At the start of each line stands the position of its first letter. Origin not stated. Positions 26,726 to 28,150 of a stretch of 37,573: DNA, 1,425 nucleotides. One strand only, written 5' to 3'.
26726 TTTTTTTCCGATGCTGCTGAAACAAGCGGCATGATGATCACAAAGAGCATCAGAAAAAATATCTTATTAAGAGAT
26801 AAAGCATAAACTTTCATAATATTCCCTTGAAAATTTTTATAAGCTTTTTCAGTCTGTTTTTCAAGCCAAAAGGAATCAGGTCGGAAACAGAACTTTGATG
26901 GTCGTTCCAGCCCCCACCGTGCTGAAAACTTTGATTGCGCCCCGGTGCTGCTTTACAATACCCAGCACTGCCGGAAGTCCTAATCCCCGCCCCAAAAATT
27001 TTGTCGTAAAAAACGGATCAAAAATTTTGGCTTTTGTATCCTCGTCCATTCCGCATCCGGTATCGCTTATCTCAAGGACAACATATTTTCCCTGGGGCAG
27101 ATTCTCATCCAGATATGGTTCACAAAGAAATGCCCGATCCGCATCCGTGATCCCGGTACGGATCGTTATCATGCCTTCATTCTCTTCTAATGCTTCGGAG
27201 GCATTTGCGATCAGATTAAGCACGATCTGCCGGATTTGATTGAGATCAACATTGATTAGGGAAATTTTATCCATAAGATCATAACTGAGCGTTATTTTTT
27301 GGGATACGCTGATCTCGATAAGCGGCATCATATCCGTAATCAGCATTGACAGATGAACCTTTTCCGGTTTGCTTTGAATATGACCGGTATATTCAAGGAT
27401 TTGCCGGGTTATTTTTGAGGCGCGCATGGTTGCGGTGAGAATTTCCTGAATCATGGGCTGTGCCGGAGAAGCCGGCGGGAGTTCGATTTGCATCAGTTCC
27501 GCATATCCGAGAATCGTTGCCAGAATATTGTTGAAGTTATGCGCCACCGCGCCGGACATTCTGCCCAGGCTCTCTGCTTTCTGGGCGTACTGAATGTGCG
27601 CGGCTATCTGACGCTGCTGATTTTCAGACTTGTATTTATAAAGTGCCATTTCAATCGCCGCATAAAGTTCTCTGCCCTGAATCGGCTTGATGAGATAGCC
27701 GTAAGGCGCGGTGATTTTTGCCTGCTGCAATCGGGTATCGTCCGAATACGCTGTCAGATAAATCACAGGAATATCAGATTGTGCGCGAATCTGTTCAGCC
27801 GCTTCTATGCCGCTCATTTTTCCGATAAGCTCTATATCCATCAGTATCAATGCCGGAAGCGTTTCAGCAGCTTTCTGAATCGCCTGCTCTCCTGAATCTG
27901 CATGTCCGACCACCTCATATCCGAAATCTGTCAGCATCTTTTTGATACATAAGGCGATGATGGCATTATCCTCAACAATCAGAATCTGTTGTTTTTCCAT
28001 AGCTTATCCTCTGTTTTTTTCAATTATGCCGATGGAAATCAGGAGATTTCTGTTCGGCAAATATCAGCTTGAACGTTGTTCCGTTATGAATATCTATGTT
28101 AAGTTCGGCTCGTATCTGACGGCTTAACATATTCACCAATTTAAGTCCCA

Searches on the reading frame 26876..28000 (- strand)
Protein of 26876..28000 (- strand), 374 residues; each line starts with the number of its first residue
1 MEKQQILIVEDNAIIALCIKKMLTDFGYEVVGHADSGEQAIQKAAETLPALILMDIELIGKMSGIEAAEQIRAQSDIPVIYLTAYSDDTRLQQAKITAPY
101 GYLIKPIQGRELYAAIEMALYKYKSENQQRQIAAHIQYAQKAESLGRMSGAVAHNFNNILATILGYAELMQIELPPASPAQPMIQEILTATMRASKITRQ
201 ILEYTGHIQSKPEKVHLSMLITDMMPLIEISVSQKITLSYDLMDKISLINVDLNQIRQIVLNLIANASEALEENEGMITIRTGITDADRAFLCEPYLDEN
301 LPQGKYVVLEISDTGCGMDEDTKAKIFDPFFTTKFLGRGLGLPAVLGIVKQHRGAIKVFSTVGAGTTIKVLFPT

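Call 81: find_encoding_contigs(protein=window:26876-28000:-, flank=10000, max_places=2)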
Protein window:26876-28000:- (374 aa): 9 contigs read that carry it; 2 places shown.
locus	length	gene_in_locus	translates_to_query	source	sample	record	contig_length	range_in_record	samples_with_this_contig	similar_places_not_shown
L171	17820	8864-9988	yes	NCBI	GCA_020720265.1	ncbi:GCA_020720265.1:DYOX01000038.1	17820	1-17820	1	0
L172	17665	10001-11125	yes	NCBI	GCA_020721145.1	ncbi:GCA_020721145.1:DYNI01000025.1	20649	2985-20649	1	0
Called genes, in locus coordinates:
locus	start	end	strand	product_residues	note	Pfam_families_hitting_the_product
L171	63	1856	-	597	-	PF00664:ABC_membrane, PF00005:ABC_tran, PF02463:SMC_N (weak)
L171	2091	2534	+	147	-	-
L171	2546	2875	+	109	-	-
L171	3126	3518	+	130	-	PF22550:CesT_Tir_1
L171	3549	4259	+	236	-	PF04012:PspA_IM30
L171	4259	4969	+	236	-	PF02517:Rce1-like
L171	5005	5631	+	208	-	PF13650:Asp_protease_2, PF13975:gag-asp_proteas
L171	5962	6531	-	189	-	PF05685:Uma2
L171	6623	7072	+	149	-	PF10990:DUF2809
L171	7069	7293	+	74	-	-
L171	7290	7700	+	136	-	PF01850:PIN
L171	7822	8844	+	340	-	PF07536:HWE_HK (weak), PF07568:HisKA_2, PF02518:HATPase_c (weak)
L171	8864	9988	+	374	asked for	PF00072:Response_reg, PF00512:HisKA (weak), PF02518:HATPase_c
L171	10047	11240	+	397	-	PF13458:Peripla_BP_6, PF13433:Peripla_BP_5 (weak), PF01094:ANF_receptor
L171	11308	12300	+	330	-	PF02618:YceG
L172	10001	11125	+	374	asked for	PF00072:Response_reg, PF00512:HisKA (weak), PF02518:HATPase_c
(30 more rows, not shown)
